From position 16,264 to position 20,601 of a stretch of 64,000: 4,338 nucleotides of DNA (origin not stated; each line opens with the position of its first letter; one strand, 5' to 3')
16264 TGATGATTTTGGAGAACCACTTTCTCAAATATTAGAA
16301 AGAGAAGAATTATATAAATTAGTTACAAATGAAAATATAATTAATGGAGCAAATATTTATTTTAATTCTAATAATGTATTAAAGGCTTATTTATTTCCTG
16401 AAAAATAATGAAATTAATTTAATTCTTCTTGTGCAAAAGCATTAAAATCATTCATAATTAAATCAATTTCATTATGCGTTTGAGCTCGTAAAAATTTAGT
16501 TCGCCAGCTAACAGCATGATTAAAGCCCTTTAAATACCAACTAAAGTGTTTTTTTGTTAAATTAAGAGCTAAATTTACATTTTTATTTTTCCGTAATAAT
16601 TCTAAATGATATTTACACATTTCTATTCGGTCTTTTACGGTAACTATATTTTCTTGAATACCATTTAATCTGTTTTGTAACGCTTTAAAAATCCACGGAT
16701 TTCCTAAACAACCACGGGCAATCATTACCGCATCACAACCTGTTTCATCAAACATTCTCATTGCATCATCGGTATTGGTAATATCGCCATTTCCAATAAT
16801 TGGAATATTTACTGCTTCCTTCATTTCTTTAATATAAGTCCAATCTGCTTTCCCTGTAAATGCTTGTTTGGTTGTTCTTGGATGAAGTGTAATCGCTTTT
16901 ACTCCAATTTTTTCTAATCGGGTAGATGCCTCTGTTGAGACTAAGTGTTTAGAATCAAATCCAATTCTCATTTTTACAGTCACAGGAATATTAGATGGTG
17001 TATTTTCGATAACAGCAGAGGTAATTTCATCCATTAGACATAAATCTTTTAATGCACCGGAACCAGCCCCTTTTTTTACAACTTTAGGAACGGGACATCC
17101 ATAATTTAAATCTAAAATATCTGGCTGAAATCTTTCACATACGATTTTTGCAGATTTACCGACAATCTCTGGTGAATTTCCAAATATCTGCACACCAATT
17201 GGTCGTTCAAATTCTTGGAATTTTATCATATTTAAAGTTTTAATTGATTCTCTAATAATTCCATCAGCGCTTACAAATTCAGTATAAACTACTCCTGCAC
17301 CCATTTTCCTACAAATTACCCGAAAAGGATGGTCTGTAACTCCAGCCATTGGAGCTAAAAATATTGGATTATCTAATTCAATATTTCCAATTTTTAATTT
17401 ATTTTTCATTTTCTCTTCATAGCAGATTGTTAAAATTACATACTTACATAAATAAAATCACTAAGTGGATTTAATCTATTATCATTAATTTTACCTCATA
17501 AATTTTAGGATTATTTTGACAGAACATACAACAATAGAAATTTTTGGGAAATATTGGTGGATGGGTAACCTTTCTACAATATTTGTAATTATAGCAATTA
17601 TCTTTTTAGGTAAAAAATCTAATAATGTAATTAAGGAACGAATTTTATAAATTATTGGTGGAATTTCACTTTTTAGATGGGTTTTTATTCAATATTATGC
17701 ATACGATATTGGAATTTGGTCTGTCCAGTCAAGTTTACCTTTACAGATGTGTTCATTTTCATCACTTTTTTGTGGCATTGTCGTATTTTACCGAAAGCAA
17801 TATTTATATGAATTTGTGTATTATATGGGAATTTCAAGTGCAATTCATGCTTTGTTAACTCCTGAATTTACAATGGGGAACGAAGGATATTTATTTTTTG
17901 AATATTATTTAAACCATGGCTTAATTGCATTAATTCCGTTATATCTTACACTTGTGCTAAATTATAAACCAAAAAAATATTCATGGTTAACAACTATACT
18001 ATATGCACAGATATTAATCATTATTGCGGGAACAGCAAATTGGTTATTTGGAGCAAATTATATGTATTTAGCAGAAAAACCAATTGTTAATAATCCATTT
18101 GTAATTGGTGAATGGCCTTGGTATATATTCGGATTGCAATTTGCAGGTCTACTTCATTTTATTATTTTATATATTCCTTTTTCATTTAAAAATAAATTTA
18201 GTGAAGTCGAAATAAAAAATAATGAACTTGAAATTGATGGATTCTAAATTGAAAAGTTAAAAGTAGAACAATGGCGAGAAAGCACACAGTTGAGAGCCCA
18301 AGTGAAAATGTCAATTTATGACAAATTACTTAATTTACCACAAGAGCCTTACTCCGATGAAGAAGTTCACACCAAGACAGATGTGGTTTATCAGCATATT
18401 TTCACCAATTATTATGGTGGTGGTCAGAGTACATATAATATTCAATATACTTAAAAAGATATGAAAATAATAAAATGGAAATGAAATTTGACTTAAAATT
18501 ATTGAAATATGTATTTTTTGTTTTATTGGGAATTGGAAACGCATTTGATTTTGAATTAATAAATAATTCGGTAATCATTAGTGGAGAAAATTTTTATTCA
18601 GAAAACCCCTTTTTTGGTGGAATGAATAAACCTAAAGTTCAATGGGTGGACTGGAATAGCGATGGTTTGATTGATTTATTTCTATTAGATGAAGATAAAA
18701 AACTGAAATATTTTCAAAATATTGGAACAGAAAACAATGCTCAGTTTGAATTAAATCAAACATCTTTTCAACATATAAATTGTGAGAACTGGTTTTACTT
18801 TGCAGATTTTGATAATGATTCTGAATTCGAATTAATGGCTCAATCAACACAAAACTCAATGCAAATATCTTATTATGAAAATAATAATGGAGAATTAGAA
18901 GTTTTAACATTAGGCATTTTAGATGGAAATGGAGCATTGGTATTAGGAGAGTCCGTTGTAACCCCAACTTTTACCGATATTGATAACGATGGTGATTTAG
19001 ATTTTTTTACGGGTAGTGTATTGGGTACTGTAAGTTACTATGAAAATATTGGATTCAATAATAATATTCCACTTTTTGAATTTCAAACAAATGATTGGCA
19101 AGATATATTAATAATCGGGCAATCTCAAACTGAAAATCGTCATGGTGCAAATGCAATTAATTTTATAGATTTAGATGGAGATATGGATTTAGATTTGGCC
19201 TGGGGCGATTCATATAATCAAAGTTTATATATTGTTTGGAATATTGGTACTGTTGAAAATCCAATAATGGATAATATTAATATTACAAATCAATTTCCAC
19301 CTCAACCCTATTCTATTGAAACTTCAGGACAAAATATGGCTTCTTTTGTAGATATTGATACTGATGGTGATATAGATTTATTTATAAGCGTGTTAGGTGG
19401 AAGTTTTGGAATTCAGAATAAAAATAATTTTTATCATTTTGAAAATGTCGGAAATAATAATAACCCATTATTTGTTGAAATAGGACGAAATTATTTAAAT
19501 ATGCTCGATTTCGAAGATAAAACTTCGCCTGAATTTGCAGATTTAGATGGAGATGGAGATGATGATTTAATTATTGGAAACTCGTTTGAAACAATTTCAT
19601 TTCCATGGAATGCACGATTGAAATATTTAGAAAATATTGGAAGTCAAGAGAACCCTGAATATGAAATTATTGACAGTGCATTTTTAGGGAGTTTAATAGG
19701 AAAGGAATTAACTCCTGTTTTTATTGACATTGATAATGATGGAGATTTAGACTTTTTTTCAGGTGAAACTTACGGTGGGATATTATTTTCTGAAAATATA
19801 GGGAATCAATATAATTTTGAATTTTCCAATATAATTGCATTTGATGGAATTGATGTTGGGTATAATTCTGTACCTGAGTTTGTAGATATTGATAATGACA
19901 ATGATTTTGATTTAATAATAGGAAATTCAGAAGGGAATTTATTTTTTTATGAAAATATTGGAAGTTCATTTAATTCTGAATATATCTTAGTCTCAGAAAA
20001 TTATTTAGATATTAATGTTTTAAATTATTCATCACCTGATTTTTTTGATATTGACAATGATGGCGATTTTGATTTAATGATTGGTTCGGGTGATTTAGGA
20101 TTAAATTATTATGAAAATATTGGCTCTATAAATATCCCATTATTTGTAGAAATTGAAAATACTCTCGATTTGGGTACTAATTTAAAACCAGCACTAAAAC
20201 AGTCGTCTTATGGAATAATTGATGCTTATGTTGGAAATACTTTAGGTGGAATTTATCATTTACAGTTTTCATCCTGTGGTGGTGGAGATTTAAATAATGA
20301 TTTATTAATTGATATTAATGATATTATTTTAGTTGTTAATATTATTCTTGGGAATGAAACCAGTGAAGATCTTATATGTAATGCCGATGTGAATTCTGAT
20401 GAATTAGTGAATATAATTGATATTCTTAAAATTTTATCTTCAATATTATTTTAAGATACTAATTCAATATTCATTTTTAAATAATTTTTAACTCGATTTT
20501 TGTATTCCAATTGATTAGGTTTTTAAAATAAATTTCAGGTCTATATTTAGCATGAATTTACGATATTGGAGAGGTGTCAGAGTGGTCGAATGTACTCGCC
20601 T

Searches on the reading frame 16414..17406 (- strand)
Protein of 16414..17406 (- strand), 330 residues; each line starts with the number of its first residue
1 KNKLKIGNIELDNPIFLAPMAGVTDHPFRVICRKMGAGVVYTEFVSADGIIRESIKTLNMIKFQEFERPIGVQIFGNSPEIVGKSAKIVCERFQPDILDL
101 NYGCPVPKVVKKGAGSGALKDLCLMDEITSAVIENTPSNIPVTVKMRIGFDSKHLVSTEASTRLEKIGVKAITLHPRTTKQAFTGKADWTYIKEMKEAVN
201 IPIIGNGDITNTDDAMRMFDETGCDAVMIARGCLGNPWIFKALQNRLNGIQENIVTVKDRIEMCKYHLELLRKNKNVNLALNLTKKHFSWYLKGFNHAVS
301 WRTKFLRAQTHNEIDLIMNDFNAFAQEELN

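Call 18: search_protein_families(library=pfam, proteins=[window:16414-17406:-], max_evalue=0.01)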
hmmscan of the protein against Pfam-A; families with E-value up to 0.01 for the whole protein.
window:16414-17406:- (330 aa): 2 families
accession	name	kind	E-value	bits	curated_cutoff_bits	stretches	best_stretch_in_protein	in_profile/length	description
PF01207.24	Dus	-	7.7e-82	275.3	20.4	1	17-314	2-298/311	Dihydrouridine synthase (Dus)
PF01180.27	DHO_dh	-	0.00041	20.1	27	1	191-248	229-288/291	Dihydroorotate dehydrogenase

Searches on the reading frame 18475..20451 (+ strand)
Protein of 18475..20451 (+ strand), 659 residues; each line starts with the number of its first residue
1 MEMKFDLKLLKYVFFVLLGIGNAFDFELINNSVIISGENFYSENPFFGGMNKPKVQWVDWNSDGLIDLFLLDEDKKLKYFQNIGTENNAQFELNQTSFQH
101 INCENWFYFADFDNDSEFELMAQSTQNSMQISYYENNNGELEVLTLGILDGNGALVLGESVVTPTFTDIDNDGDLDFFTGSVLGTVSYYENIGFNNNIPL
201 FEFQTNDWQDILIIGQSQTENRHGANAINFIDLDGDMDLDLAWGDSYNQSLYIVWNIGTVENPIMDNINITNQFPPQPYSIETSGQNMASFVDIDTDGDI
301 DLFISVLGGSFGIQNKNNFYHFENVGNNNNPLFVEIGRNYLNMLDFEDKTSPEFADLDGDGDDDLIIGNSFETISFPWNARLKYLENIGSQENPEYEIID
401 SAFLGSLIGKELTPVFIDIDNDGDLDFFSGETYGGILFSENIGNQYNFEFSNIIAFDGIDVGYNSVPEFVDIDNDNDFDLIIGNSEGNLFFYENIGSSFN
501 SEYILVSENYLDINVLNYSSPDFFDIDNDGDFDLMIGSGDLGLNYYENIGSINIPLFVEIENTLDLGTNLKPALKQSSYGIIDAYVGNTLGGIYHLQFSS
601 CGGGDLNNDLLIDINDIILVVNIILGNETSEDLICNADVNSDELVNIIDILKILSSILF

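Call 3: search_protein_families(library=pfam, proteins=[window:18475-20451:+], max_evalue=0.1)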
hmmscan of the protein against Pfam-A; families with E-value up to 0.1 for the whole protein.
window:18475-20451:+ (659 aa): 5 families
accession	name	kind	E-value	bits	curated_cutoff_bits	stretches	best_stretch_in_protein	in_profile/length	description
PF13517.12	FG-GAP_3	-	4.8e-29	101.2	26.9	6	293-366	1-60/61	FG-GAP-like repeat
PF01839.29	FG-GAP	-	5.4e-07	29.8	22.1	1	354-372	7-25/37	FG-GAP repeat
PF00404.24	Dockerin_1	-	9.9e-05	22.9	22.9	1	604-653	2-52/57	Dockerin type I domain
PF12256.14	TcdB_toxin_midN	-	0.046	13.5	24.8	0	227-258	29-60/181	Insecticide toxin TcdB middle/N-terminal region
PF14783.12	BBS2_Mid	-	0.051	14.1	27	0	523-548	4-29/108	Ciliary BBSome complex subunit 2, middle region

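Call 93: search_protein_families(library=ncbifam, proteins=[window:18475-20451:+], max_evalue=0.01)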
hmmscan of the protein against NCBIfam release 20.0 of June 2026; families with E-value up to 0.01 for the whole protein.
window:18475-20451:+ (659 aa): 1 family
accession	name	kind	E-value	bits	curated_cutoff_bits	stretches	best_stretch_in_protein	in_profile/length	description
NF000157.1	fusid_est_FusH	equivalog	5.3e-05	22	999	0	418-542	267-392/520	fusidic acid esterase FusH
